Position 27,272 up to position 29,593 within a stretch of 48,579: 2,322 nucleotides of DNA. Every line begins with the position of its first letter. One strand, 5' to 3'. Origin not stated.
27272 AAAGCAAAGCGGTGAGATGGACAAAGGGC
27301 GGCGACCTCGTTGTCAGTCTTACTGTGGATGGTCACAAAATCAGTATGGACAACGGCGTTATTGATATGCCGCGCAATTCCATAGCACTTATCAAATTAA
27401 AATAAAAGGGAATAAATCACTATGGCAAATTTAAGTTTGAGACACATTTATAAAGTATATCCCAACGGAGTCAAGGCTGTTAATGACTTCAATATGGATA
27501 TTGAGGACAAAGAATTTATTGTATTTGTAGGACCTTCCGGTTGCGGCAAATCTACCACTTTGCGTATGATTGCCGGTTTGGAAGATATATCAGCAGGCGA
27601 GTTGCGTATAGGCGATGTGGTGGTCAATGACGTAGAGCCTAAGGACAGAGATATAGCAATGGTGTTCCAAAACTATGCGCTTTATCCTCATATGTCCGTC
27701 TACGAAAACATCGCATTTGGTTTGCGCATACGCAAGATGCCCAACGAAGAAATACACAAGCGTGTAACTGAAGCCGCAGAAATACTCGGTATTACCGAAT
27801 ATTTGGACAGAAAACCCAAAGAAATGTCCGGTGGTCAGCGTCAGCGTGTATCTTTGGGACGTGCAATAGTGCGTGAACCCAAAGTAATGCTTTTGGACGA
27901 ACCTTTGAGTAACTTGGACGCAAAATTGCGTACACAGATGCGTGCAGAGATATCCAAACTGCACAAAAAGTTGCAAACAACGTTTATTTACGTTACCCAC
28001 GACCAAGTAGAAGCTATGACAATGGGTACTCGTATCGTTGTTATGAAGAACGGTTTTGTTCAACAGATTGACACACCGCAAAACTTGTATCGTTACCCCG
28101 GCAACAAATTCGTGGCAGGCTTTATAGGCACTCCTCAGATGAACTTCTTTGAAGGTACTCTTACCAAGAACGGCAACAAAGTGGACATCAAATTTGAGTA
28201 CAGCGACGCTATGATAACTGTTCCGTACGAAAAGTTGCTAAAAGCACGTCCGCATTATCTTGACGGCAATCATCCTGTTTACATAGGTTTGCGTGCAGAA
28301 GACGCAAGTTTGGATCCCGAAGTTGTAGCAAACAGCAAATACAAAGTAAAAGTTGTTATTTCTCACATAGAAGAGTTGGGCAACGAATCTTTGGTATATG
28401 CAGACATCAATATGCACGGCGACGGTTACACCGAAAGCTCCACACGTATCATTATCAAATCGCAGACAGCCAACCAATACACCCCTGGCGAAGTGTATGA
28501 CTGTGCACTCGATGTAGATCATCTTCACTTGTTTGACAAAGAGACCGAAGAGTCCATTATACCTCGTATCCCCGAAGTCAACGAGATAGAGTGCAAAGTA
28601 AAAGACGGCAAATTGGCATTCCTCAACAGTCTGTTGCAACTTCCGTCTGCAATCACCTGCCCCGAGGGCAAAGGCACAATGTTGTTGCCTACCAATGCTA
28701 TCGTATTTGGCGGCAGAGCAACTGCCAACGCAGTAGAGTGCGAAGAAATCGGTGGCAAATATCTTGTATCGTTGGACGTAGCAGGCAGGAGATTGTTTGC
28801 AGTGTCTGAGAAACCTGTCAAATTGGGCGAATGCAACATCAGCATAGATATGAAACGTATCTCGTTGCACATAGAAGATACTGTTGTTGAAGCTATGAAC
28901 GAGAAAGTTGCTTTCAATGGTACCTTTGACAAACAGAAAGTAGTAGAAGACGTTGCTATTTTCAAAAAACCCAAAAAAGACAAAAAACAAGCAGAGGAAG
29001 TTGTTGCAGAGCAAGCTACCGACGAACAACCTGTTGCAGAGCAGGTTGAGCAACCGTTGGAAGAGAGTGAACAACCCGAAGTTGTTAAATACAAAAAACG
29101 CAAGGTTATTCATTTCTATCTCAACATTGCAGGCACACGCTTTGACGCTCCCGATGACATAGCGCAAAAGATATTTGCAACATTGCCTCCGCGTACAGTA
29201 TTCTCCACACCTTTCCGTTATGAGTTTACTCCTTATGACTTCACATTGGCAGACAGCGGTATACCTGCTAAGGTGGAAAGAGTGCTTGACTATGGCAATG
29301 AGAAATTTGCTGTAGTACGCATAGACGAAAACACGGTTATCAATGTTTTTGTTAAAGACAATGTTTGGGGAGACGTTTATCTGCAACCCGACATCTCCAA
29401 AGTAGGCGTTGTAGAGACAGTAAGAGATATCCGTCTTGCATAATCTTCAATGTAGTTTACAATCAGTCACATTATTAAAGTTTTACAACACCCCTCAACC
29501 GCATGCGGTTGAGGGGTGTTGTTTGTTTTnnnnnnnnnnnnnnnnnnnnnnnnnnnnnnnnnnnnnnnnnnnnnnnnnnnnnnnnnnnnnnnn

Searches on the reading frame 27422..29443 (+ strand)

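Call 82: search_protein_families(library=pfam, proteins=[window:27422-29443:+], max_evalue=0.00001)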
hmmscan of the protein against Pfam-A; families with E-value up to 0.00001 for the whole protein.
window:27422-29443:+ (673 aa): 3 families
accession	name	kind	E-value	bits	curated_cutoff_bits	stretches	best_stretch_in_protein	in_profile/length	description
PF00005.33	ABC_tran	-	1.4e-32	113.6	25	1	21-162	2-136/137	ABC transporter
PF17912.7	OB_MalK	-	2.5e-07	31.9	27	1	236-294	1-52/53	MalK OB fold domain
PF02463.25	SMC_N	-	6.3e-07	29.5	40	1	16-211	9-217/220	RecF/RecN/SMC N terminal domain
